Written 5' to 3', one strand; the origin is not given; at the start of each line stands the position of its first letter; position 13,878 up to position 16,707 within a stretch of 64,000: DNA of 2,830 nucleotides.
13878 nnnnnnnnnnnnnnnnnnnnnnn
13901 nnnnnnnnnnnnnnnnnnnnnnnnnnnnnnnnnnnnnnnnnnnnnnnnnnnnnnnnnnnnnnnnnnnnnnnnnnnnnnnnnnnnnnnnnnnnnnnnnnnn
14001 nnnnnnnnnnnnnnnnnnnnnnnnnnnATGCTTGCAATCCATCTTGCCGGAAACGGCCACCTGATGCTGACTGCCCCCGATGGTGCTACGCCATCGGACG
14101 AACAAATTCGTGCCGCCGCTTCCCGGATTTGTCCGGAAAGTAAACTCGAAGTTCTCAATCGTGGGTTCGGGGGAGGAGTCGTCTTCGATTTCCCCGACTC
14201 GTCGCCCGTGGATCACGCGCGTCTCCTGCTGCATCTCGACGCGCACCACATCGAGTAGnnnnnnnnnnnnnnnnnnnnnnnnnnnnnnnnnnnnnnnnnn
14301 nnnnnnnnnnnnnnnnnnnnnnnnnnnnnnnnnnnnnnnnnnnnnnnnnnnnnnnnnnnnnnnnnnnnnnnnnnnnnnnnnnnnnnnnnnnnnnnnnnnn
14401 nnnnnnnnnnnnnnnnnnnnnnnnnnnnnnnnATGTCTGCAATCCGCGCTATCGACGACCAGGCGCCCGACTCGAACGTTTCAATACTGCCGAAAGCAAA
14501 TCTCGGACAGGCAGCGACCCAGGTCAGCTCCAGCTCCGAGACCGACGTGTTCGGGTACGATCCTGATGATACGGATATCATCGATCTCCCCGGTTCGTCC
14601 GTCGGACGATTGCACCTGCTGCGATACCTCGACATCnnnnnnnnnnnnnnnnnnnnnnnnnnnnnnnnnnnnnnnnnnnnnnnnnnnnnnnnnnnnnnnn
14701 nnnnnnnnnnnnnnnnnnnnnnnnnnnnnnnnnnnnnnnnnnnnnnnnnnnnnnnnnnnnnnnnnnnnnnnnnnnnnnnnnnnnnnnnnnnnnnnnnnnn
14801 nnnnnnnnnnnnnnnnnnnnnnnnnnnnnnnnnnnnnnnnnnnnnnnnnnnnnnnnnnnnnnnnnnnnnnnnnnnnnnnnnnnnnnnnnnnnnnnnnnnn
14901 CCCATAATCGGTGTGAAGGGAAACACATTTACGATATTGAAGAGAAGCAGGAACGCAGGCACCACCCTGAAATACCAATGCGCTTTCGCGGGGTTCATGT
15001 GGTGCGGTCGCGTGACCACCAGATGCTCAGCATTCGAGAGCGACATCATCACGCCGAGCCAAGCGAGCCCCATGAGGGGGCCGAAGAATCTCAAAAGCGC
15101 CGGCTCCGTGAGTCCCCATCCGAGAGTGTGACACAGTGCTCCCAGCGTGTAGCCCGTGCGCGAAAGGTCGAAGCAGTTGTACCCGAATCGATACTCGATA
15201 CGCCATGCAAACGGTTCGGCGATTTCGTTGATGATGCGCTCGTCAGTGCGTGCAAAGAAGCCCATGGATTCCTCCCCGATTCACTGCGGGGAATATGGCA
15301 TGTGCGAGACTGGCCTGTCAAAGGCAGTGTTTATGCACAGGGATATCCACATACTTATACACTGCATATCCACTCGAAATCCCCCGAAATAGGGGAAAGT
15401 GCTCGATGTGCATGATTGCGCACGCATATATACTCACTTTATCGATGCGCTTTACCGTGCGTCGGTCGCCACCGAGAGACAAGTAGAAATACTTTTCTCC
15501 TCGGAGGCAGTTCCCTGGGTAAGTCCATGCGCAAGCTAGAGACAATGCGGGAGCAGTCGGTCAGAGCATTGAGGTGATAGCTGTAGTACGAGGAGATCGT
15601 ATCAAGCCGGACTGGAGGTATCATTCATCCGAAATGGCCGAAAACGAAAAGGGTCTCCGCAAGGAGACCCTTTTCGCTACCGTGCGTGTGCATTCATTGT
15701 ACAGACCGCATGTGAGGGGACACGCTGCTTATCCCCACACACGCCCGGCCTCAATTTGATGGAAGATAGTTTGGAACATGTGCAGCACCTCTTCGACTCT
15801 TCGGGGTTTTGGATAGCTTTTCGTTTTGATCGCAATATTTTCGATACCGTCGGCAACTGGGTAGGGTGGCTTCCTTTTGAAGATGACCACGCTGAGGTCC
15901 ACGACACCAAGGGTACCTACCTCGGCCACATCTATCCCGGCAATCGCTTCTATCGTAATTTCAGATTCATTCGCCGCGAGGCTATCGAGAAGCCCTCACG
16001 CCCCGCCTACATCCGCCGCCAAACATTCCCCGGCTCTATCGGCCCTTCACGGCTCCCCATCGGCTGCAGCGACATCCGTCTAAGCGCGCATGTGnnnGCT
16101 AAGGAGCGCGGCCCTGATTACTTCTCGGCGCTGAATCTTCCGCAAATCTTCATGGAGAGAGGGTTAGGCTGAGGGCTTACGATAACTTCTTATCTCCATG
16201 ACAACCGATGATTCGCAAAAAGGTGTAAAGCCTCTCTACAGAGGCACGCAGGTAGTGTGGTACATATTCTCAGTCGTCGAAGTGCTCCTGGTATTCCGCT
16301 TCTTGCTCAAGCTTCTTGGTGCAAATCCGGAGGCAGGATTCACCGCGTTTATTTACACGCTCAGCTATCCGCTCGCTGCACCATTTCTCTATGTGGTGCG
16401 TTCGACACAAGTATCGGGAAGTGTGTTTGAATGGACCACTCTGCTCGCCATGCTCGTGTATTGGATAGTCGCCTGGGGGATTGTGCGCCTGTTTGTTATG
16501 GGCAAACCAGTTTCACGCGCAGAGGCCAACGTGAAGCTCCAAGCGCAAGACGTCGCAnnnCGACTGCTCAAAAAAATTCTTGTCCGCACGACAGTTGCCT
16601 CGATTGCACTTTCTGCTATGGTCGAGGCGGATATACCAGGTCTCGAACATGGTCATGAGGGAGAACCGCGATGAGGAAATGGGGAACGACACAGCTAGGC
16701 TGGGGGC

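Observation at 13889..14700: Tandem pair of paralogous small genes, each with a conserved ~100-nt promoter/leader hairpin and its own intrinsic terminator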

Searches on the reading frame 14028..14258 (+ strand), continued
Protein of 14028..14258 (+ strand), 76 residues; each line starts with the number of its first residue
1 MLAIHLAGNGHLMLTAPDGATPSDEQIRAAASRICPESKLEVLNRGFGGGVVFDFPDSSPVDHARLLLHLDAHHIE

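Call 53: find_homologous_proteins(query=A5, max_evalue=1)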
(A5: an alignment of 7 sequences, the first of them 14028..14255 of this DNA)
Query A5 (7 sequences) (76 aa, profile of the alignment): 4 proteins with E <= 1 among 619 candidates.
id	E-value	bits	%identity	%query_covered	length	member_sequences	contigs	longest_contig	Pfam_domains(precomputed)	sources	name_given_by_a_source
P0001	3.5e-41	157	92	100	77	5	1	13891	-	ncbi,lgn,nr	ncbi:MAG: hypothetical protein Athens041674_597 [Parcubacteria group bacterium Athens0416_74]|nr:MAG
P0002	2.1e-40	154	87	100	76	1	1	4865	-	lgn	-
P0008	2.3e-33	132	49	99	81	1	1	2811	-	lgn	-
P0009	2.5e-29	119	40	92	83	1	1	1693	-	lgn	-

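Call 66: find_related_loci(query=A5, collection=metagenome_contigs, flank=3000)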
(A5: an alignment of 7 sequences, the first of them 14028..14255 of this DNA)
Query A5 (76 aa) in metagenome_contigs; peptide patterns used: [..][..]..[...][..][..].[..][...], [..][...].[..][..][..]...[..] (x = any residue, [..] = any of these).
149 stretches matched a pattern; 1 encode a relative of the query (tblastn E <= 1e-3); 1 distinct loci.
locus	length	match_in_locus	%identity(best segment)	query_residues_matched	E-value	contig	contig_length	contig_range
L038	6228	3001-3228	89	1-76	2e-45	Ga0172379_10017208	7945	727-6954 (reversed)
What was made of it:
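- Tried and rejected: Protein-guided scan of JGI metagenomes: one locus, already known (call 66).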

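Call 76: fold_search(model_id=the predicted structure, library=viral)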
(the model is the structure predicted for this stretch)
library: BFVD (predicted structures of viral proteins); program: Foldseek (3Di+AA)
matches with E <= 10: 495; with E <= 0.001: 0
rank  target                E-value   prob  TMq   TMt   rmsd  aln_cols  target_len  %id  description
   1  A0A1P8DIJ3            3.9e-02  0.97  0.54  0.06   4.7        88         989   20  (no name in the UniProt tables at hand)
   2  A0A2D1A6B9            1.1e-01  0.84  0.50  0.37   4.7        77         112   21  Uncharacterized protein [Rhodococcus phage Trina]
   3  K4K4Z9                1.4e-01  0.12  0.24  0.19  11.8        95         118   20  (no name in the UniProt tables at hand)
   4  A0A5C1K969            1.5e-01  0.69  0.47  0.46   4.8        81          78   16  Uncharacterized protein [Pseudomonas phage vB_PaeM_PS119XW]
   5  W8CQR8                2.0e-01  0.69  0.47  0.42   4.1        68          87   13  (no name in the UniProt tables at hand)
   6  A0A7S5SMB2            2.5e-01  0.28  0.36  0.31   6.8        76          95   16  (no name in the UniProt tables at hand)
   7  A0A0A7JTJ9            3.1e-01  0.47  0.41  0.16   4.5        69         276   16  E4.3 protein [Psittacine adenovirus 3]
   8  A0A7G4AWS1            3.1e-01  0.28  0.34  0.39   4.4        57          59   19  (no name in the UniProt tables at hand)
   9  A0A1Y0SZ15            3.1e-01  0.25  0.37  0.23   5.7        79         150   15  Uncharacterized protein [Pseudomonas phage Phabio]
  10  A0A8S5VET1            3.7e-01  0.28  0.37  0.27   6.8        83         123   18  YsxB-like protein [Siphoviridae sp. ctbxa26]
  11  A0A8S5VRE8            4.2e-01  0.30  0.36  0.25   4.7        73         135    8  (no name in the UniProt tables at hand)
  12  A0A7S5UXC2            4.2e-01  0.09  0.29  0.12   9.8       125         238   11  (no name in the UniProt tables at hand)
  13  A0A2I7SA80            4.5e-01  0.47  0.48  0.43   4.8        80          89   12  (no name in the UniProt tables at hand)
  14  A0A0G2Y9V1            4.7e-01  0.15  0.30  0.26   7.7        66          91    8  Uncharacterized protein [Acanthamoeba polyphaga mimivirus Kroon]
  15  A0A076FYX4            5.0e-01  0.25  0.37  0.33   6.5        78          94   10  Protein ORF3 [Lizard adenovirus 2]
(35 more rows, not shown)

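Call 80: search_protein_families(library=pfam, alignment_id=A5, max_evalue=10)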
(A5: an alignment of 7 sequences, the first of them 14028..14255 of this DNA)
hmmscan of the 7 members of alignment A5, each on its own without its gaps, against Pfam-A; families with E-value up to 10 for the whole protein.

A. member 1, window:14028-14255:+ (76 aa): 1 family
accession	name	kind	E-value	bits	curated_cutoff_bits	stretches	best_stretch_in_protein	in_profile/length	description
PF03221.22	HTH_Tnp_Tc5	-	0.15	12.5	22.2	1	18-37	18-37/66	Tc5 transposase DNA-binding domain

B. families by the number of members that match (of 7 scanned): 4 families
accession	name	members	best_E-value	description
PF03221.22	HTH_Tnp_Tc5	5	0.069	Tc5 transposase DNA-binding domain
PF15803.10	zf-SCNM1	2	0.029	Zinc-finger of sodium channel modifier 1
PF04023.20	FeoA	1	0.11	FeoA domain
PF21948.1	LplA-B_cat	1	0.14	Lipoyl protein ligase A/B catalytic domain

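Call 83: search_dna_similar(query=window:14028-14255:+, collection=phages, mode=protein, max_evalue=1, max_rows=5)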
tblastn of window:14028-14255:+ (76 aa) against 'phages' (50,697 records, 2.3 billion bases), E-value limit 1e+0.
No match.

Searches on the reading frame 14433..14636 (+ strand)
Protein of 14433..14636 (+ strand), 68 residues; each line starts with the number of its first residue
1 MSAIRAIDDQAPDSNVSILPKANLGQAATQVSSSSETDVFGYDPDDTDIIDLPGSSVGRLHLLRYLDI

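Call 19: search_protein_families(library=pfam, proteins=[window:14433-14636:+], max_evalue=1)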
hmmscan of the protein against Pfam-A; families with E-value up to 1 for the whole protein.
window:14433-14636:+ (68 aa): 0 families

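Call 20: find_homologous_proteins(query=window:14433-14636:+, max_evalue=10)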
Query window:14433-14636:+ (68 aa): 5 proteins with E <= 10 among 7 candidates.
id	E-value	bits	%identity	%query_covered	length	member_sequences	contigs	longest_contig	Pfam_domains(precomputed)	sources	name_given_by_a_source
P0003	8.3e-36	138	100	100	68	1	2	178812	-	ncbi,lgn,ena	-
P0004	1.7e-21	93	71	100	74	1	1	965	-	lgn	-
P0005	1.6e-20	90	70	100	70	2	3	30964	-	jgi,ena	jgi:hypothetical protein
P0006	2.0e-20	89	70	100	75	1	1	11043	-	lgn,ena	-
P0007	3.1e-20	89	71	100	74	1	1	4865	-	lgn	-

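Call 22: find_encoding_contigs(protein=P0005, flank=4000, max_places=4)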
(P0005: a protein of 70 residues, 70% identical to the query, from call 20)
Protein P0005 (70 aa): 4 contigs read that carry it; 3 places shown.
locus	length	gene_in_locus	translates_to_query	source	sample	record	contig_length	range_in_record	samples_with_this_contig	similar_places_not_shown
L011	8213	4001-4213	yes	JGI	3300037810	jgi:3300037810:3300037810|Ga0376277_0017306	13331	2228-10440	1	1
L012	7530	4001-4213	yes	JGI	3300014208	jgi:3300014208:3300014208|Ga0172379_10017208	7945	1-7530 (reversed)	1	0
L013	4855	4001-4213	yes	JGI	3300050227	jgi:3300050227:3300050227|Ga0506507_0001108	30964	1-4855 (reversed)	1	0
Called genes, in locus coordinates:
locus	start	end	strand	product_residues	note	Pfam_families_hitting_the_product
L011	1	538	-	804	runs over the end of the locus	PF00912:Transgly, PF00905:Transpeptidase, PF17957:Big_7 (faint)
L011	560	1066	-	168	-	PF02075:RuvC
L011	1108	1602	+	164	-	PF01988:VIT1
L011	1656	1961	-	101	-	PF00462:Glutaredoxin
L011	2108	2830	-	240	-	PF13328:HD_4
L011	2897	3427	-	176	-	PF20772:TACO1_YebC_N, PF01709:Transcrip_reg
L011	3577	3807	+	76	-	-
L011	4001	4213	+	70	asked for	-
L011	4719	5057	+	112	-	PF21784:Bflower (faint)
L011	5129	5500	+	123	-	PF02325:CCB3_YggT (faint)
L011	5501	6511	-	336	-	PF06068:TIP49 (faint), PF05496:RuvB_N, PF01078:Mg_chelatase (faint), PF13191:AAA_16 (weak), PF00004:AAA, PF07728:AAA_5, PF17864:AAA_lid_4, PF05491:WHD_RuvB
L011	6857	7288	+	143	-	-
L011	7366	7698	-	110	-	-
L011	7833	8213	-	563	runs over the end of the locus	PF05157:MshEN (weak), PF00437:T2SSE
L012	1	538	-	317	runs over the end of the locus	?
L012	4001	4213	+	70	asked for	-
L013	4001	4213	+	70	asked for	-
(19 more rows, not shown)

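Call 23: find_encoding_contigs(protein=P0006, flank=4000, max_places=4)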
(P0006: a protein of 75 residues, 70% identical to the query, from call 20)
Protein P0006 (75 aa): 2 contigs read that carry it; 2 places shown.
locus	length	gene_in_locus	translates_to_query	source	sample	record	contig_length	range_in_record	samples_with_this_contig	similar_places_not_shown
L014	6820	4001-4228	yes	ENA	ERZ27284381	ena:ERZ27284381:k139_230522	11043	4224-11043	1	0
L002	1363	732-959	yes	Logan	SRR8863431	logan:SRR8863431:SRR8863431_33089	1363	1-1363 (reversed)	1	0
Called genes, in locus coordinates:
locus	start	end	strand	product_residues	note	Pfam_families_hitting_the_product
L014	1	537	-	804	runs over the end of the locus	PF00912:Transgly, PF00905:Transpeptidase, PF17957:Big_7 (weak)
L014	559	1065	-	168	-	PF02075:RuvC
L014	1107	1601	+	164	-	PF01988:VIT1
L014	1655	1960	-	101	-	PF00462:Glutaredoxin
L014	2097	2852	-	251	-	PF13328:HD_4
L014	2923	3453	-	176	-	PF20772:TACO1_YebC_N, PF01709:Transcrip_reg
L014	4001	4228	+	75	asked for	-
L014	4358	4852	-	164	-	-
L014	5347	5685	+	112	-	-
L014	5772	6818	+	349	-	?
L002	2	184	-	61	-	?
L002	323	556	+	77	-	-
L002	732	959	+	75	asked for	-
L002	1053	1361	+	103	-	?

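Call 24: find_encoding_contigs(protein=P0004, flank=4000, max_places=4)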
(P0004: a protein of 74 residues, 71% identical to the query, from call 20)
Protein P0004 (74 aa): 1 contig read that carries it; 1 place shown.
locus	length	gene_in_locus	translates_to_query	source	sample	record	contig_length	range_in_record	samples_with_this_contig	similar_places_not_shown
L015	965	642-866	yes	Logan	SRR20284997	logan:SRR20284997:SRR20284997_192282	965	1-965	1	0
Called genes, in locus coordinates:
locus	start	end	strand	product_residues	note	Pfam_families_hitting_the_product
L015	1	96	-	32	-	?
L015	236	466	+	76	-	-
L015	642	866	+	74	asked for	-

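Call 34: search_protein_families(library=padloc, proteins=[window:14433-14636:+], max_evalue=1)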
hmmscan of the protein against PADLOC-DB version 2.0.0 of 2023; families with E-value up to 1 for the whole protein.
window:14433-14636:+ (68 aa): 0 families

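Call 35: search_protein_families(library=phrogs, proteins=[window:14433-14636:+], max_evalue=1)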
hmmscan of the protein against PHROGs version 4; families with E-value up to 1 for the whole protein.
window:14433-14636:+ (68 aa): 0 families

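Call 36: search_protein_families(library=ncbifam, proteins=[window:14433-14636:+], max_evalue=1)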
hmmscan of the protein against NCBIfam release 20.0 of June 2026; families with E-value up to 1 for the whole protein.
window:14433-14636:+ (68 aa): 0 families

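Call 70: predict_structure(alignment_id=A3)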
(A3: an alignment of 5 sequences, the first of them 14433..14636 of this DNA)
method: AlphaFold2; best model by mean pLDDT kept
length: 68 residues; sequences in the alignment: 5
mean_pLDDT: 53.6   pTM: 0.12
mean pLDDT of the five models: 53.6, 52.0, 51.0, 47.6, 46.9
residues with pLDDT >= 90: 0; 70-90: 0; 50-70: 51; < 50: 17
segments of 3 or more residues with pLDDT < 50: 66-68
pLDDT, mean of each block of 10 residues (from residue 1): 55 61 55 50 53 49 52
secondary structure: DSSP gave nothing for this model
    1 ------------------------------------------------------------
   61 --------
elements in order:
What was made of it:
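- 14433..14639 (+): ORF2, 68 aa, pI 4.05. A fast-evolving paralogue of ORF1 with no confident predicted fold. It keeps the N-terminal M-S-A-I-R and the C-terminal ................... motif. AF2 pLDDT 53.6, no secondary structure (call 70).
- AF2 on ORF2 gives pLDDT 53.6 and pTM 0.12 (call 70).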

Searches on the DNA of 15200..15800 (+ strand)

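Call 86: search_rna_families(source=window, start=15200, end=15800, threshold=evalue, max_evalue=10, show_alignments=2)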
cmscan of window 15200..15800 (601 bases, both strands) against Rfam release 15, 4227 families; matches with E-value up to 10: 7.
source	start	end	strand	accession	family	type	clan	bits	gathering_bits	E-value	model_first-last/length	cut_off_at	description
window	15640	15674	-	RF00489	ctRNA_p42d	Gene; antisense;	-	21.8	50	0.036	1-46/46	no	ctRNA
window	15638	15699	+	RF01742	lactis-plasmid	Gene; sRNA;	-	19.8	70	1.6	1-106/106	no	lactis-plasmid RNA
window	15639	15682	-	RF00641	mir-154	Gene; miRNA;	CL00149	15.8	52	5.9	1-82/82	no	mir-154 microRNA precursor family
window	15258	15319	+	RF02512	PYLIS_5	Cis-reg;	-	15.7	60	8.5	1-100/100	no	Pyrrolysine insertion sequence transposase 1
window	15647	15725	-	RF02985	ftsZ-DE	Gene; sRNA;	-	15.5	72.2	2.5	1-69/69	no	ftsZ-DE RNA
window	15647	15674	-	RF04187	MIR862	Gene; miRNA;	-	14.9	100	6.2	1-110/110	no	MIR862 microRNA precursor family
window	15626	15690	+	RF02880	MH_s15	Gene; sRNA;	-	9.6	123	6.7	1-61/277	no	Mesorhizobail RNA 15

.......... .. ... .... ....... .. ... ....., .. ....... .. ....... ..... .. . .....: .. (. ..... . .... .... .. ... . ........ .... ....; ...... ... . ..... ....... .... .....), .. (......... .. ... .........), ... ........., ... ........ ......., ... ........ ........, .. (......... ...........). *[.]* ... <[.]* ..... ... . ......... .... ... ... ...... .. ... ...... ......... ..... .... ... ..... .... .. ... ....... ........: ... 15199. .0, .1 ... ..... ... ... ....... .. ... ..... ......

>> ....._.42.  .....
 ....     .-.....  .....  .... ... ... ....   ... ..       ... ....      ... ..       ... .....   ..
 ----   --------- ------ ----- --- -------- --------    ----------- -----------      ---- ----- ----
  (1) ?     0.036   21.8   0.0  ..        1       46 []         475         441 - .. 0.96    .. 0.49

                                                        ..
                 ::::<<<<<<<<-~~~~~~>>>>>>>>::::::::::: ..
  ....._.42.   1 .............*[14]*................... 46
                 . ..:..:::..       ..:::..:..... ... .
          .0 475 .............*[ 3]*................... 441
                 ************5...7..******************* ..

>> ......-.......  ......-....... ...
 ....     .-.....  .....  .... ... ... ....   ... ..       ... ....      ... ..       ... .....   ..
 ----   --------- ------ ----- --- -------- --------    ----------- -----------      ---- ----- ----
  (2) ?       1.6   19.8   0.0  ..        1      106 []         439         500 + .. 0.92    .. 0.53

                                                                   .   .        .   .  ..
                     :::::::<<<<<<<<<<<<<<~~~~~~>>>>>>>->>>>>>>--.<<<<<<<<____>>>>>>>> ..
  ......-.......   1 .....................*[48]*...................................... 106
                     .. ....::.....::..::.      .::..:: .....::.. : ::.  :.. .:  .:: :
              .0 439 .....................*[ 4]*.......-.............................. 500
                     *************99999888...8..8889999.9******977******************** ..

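Call 95: search_dna_similar(query=window:15335-15755:+, collection=phages, mode=distant, max_evalue=0.01, max_rows=5)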
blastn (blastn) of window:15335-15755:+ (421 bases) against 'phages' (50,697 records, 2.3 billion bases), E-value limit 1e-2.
No match.

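Call 96: search_dna_similar(query=window:15335-15755:+, collection=plasmids, mode=distant, max_evalue=0.01, max_rows=5)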
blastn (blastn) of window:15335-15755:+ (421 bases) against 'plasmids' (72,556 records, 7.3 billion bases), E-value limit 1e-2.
No match.

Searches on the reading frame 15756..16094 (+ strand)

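Call 19: search_protein_families(library=pfam, proteins=[window:15756-16094:+], max_evalue=1)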
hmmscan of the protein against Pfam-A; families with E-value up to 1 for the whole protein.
window:15756-16094:+ (113 aa): 1 family
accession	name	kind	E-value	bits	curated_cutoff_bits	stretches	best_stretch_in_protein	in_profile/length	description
PF21784.3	Bflower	-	2.8e-05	24.9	25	1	11-70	2-58/116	4-fold beta flower protein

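Call 34: search_protein_families(library=padloc, proteins=[window:15756-16094:+], max_evalue=1)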
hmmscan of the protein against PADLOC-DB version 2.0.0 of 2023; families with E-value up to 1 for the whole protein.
window:15756-16094:+ (113 aa): 0 families

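Call 35: search_protein_families(library=phrogs, proteins=[window:15756-16094:+], max_evalue=1)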
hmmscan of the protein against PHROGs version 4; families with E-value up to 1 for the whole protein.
window:15756-16094:+ (113 aa): 1 family
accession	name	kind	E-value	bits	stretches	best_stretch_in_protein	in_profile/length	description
phrog_27342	-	unknown function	0.19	13.1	1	11-51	46-88/96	-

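Call 36: search_protein_families(library=ncbifam, proteins=[window:15756-16094:+], max_evalue=1)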
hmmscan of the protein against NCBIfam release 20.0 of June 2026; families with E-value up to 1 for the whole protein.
window:15756-16094:+ (113 aa): 0 families

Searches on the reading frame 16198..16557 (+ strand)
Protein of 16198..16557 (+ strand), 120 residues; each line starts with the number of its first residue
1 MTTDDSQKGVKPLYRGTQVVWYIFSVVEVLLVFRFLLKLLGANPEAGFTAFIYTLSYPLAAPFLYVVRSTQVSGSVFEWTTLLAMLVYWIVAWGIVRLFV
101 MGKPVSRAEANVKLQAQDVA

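Call 19: search_protein_families(library=pfam, proteins=[window:16198-16557:+], max_evalue=1)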
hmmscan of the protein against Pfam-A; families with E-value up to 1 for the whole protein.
window:16198-16557:+ (120 aa): 1 family
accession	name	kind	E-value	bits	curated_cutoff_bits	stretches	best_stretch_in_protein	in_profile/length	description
PF02325.22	YGGT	-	6.6e-05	23.7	27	1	23-92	3-67/70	YGGT family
